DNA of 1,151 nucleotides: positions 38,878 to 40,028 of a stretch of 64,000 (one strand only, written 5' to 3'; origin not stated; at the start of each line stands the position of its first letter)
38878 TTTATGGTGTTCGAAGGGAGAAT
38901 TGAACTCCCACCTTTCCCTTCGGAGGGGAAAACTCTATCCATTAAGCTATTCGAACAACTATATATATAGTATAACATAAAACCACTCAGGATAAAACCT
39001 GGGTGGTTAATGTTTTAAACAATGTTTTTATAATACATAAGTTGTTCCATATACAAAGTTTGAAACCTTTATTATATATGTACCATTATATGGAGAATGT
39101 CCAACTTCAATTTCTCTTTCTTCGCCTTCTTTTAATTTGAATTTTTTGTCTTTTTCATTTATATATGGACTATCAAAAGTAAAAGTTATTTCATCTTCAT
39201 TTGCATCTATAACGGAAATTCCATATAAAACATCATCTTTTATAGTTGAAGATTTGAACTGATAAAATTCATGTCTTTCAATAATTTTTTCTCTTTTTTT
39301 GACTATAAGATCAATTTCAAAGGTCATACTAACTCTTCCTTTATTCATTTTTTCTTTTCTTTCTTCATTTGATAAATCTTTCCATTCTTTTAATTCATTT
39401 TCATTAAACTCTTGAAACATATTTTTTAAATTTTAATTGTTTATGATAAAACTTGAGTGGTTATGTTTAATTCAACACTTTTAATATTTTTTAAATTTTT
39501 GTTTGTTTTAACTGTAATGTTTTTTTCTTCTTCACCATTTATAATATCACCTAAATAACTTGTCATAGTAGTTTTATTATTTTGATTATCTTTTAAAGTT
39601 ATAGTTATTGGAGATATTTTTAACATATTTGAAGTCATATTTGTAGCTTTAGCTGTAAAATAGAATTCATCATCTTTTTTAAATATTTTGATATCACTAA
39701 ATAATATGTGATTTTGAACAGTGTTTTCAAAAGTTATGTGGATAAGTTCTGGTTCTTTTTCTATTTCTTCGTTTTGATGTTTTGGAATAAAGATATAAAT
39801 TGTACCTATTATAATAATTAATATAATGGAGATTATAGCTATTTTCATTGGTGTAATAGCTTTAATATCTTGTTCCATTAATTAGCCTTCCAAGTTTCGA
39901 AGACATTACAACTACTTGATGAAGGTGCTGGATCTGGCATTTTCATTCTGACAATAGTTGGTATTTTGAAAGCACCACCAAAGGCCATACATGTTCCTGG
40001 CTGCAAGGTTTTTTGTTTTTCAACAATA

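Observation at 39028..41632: HerA/DUF87-like ATPase with two small partner genes in the slot normally held by ffh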

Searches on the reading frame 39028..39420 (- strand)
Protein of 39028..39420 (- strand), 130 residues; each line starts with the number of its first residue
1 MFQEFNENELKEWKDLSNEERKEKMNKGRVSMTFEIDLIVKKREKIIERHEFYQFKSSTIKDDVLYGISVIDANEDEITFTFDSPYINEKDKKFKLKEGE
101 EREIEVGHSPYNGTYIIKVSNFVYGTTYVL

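Call 3: search_protein_families(library=pfam, proteins=[window:39028-39420:-], max_evalue=0.01)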
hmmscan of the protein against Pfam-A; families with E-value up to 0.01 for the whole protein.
window:39028-39420:- (130 aa): 0 families

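Call 4: search_protein_families(library=ncbifam, proteins=[window:39028-39420:-], max_evalue=0.01)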
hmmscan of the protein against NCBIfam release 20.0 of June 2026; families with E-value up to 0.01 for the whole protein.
window:39028-39420:- (130 aa): 0 families

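Call 5: search_protein_families(library=padloc, proteins=[window:39028-39420:-], max_evalue=0.01)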
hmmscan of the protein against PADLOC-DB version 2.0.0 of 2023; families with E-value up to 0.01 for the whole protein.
window:39028-39420:- (130 aa): 0 families

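Call 42: find_homologous_proteins(query=window:39028-39420:-, max_evalue=0.001)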
Query window:39028-39420:- (130 aa): 5 proteins with E <= 0.001 among 15 candidates.
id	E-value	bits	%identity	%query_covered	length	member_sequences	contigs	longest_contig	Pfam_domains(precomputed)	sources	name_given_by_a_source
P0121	7.1e-78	277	100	100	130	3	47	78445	-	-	-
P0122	1.0e-76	273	99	100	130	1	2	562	-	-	-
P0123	2.7e-57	210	78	100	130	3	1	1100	-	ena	-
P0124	1.8e-54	201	79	93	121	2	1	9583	-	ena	-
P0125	3.7e-52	194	68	100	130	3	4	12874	-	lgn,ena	-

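Call 56: predict_structure(alignment_id=A2)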
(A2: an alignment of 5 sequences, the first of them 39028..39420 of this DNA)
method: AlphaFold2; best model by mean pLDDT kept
length: 130 residues; sequences in the alignment: 5
mean_pLDDT: 76.8   pTM: 0.64
mean pLDDT of the five models: 76.8, 75.5, 69.7, 67.3, 65.5
residues with pLDDT >= 90: 10; 70-90: 93; 50-70: 20; < 50: 7
segments of 3 or more residues with pLDDT < 50: 57-62
pLDDT, mean of each block of 10 residues (from residue 1): 83 87 80 77 78 53 64 80 81 89 75 80 71
secondary structure, 60 per line:
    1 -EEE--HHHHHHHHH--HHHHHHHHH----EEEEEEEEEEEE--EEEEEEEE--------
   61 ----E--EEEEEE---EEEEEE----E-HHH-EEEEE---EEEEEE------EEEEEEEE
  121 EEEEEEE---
elements in order: E2-4 H7-15 H18-26 E31-42 E45-52 E68-73 E77-82 E93-97 E101-106 E113-127

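Call 59: fold_search(model_id=the predicted structure, library=pdb)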
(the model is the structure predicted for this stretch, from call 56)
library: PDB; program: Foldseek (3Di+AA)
matches with E <= 10: 524; with E <= 0.001: 0
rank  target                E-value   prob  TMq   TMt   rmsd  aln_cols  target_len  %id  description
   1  9cra_B                3.0e-02  0.82  0.33  0.17  10.3       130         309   10  CryoEM Structure of the C-terminally truncated form of human NAD Kinase bound to NAD (released 2025-01-08)
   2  9cra_D                3.2e-02  0.82  0.33  0.17  10.2       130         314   10  CryoEM Structure of the C-terminally truncated form of human NAD Kinase bound to NAD (released 2025-01-08)
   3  1m1h                  4.2e-02  0.63  0.31  0.25  11.2       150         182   14  Crystal structure of Aquifex aeolicus N-utilization substance G (NusG), Space group I222 (released 2003-02-04)
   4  6c4u_B                1.3e-01  0.82  0.37  0.38   6.8       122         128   11  Engineered FHA with Myc-pTBD peptide (released 2018-05-30)
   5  7qvs_A                1.5e-01  0.54  0.33  0.18  10.5       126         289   10  Pseudomonas aeruginosa nicotinamide adenine dinucleotide kinase (NADK) structure in complex with NADP (released 2022-09-14)
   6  6c4u_A                1.6e-01  0.72  0.36  0.37   8.6       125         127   10  Engineered FHA with Myc-pTBD peptide (released 2018-05-30)
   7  5t2f_C                1.7e-01  0.87  0.40  0.24   6.1       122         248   11  Structure of the FHA1 domain of Rad53 bound to the BRCT domain of Dbf4 (released 2017-03-15)
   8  1npp_B                1.7e-01  0.35  0.30  0.20  11.3       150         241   14  CRYSTAL STRUCTURE OF AQUIFEX AEOLICUS NUSG IN P2(1) (released 2003-03-11)
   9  7qvs_B                1.8e-01  0.90  0.47  0.25   9.8       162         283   10  Pseudomonas aeruginosa nicotinamide adenine dinucleotide kinase (NADK) structure in complex with NADP (released 2022-09-14)
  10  2vld_B                2.2e-01  0.25  0.26  0.16  12.7       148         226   12  crystal structure of a repair endonuclease from Pyrococcus abyssi (released 2009-05-19)
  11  2vld_A                2.2e-01  0.25  0.25  0.16  12.8       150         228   12  crystal structure of a repair endonuclease from Pyrococcus abyssi (released 2009-05-19)
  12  2an1_C                2.3e-01  0.54  0.39  0.22  11.7       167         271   11  Structural Genomics, The crystal structure of a putative kinase from Salmonella typhimurim LT2 (released 2005-09-27)
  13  1g6g_B                2.4e-01  0.66  0.36  0.37  10.1       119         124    9  X-RAY STRUCTURE OF THE N-TERMINAL FHA DOMAIN FROM S. CEREVISIAE RAD53P IN COMPLEX WITH A PHOSPHOTHREONINE PEPTIDE AT 1 (released 2000-12-13)
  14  1j4o                  2.4e-01  0.54  0.37  0.33  12.5       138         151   12  REFINED NMR STRUCTURE OF THE FHA1 DOMAIN OF YEAST RAD53 (released 2001-12-05)
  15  1u0t_A                2.4e-01  0.51  0.38  0.22  11.0       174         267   12  Crystal structure of Mycobacterium tuberculosis NAD kinase (released 2004-08-31)
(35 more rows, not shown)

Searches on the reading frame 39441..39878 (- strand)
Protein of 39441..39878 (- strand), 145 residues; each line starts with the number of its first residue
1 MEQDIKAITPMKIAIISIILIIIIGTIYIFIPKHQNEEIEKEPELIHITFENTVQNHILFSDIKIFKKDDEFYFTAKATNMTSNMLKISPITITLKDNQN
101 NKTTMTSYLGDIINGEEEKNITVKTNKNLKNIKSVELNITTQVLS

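Call 3: search_protein_families(library=pfam, proteins=[window:39441-39878:-], max_evalue=0.01)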
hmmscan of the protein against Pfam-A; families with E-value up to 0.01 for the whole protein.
window:39441-39878:- (145 aa): 0 families

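Call 4: search_protein_families(library=ncbifam, proteins=[window:39441-39878:-], max_evalue=0.01)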
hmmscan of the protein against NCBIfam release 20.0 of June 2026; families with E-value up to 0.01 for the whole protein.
window:39441-39878:- (145 aa): 0 families

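Call 5: search_protein_families(library=padloc, proteins=[window:39441-39878:-], max_evalue=0.01)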
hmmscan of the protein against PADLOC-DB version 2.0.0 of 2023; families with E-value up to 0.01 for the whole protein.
window:39441-39878:- (145 aa): 0 families

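Call 43: find_homologous_proteins(query=window:39441-39878:-, max_evalue=0.001)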
Query window:39441-39878:- (145 aa): 65 proteins with E <= 0.001 among 97 candidates.
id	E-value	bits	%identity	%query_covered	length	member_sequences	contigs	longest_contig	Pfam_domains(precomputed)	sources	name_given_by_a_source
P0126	3.0e-81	288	99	100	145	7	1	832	-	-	-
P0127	5.8e-67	242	83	99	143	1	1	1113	-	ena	-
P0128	7.4e-61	222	79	100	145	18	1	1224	-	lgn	-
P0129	3.5e-60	220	76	100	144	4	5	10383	-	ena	-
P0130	7.9e-60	219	73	99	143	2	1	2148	-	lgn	-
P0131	1.0e-59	218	76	100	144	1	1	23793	-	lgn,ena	-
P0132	1.5e-59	218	75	100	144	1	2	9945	-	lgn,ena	-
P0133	2.4e-59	217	75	100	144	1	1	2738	-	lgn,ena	-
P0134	4.1e-59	216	75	100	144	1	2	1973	-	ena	-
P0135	1.4e-58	215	75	100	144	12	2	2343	-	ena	-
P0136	1.6e-58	214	74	100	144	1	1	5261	-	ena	-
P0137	1.3e-56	208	70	100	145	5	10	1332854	-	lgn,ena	-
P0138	1.8e-56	208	71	99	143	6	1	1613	-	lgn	-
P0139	4.9e-56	206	74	100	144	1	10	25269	-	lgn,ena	-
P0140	7.7e-56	206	72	100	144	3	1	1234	-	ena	-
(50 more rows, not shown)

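Call 54: predict_structure(alignment_id=A3)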
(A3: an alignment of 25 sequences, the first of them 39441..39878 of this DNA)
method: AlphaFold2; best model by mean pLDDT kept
length: 145 residues; sequences in the alignment: 25
mean_pLDDT: 85.7   pTM: 0.64
mean pLDDT of the five models: 85.7, 85.7, 85.4, 85.4, 70.7
residues with pLDDT >= 90: 96; 70-90: 24; 50-70: 16; < 50: 9
segments of 3 or more residues with pLDDT < 50: 34-36
pLDDT, mean of each block of 10 residues (from residue 1): 60 86 82 51 66 96 92 96 96 96 95 94 93 95 92
secondary structure, 60 per line:
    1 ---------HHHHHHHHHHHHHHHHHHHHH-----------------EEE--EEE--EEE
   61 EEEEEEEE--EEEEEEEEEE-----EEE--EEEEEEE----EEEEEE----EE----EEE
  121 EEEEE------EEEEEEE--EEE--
elements in order: H10-30 E48-50 E53-55 E58-68 E71-80 E86-88 E91-97 E102-107 E118-125 E132-138 E141-143

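Call 58: fold_search(model_id=the predicted structure, library=pdb)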
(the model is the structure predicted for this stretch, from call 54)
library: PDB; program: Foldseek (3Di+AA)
matches with E <= 10: 1361; with E <= 0.001: 0
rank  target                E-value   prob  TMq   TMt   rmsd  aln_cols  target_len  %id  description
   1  3o0l_B                1.6e-03  1.00  0.42  0.55   7.3       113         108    7  Crystal structure of a Pfam DUF1425 family member (Shew_1734) from Shewanella sp. pv-4 at 1.81 a resolution (released 2010-08-04)
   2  3o0l_A                2.3e-03  1.00  0.37  0.47  10.3       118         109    7  Crystal structure of a Pfam DUF1425 family member (Shew_1734) from Shewanella sp. pv-4 at 1.81 a resolution (released 2010-08-04)
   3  7lnp_E                2.5e-03  1.00  0.32  0.10   7.6        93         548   12  Structure of the exo-alpha-L-galactosidase BpGH29 (D264N mutant) from Bacteroides plebeius in complex with paranitroph (released 2022-02-09)
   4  7lnp_A                2.7e-03  1.00  0.32  0.10   7.6        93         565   12  Structure of the exo-alpha-L-galactosidase BpGH29 (D264N mutant) from Bacteroides plebeius in complex with paranitroph (released 2022-02-09)
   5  6z9c                  3.5e-03  1.00  0.35  0.22   5.8        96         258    6  Structure of human POLDIP2, a multifaceted adaptor protein in metabolism and genome stability (released 2020-06-17)
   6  7snk                  3.7e-03  1.00  0.34  0.11   5.4        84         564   13  Structure of Bacple_01702, a GH29 family glycoside hydrolase (released 2022-10-05)
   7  9n9j_5                4.9e-03  1.00  0.43  0.44   4.1       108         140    9  Structure of a GRP94 folding intermediate engaged with a CCDC134- and FKBP11-bound secretory translocon (released 2025-11-19)
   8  6zlx                  5.2e-03  1.00  0.37  0.25   4.3        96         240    7  The structure of the ClpX-associated factor PDIP38 (released 2021-07-14)
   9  7lnp_D                5.5e-03  1.00  0.32  0.10   7.6        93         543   12  Structure of the exo-alpha-L-galactosidase BpGH29 (D264N mutant) from Bacteroides plebeius in complex with paranitroph (released 2022-02-09)
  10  4c47_C                6.1e-03  1.00  0.43  0.35  15.2       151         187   16  Salmonella enterica trimeric lipoprotein SadB (released 2014-01-08)
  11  4c47_A                6.8e-03  1.00  0.47  0.38  15.5       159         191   14  Salmonella enterica trimeric lipoprotein SadB (released 2014-01-08)
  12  7ljj                  7.6e-03  1.00  0.33  0.11   5.4        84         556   13  Structure of the Exo-alpha-L-galactosidase BpGH29 from Bacteroides plebeius (released 2022-02-09)
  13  8rjc_5                9.9e-03  1.00  0.41  0.35   4.4       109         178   11  Structure of the rabbit 80S ribosome stalled on a 2-TMD rhodopsin intermediate in complex with Sec61-TRAP, open confor (released 2024-01-24)
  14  7lk7                  1.1e-02  1.00  0.34  0.11   7.2        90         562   11  Structure of the Exo-alpha-L-galactosidase BpGH29 from Bacteroides plebeius in complex with L-galactose (released 2022-02-09)
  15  1tza_A                1.1e-02  0.99  0.33  0.36  10.6        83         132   12  X-ray structure of Northeast Structural Genomics Consortium target SoR45 (released 2004-07-27)
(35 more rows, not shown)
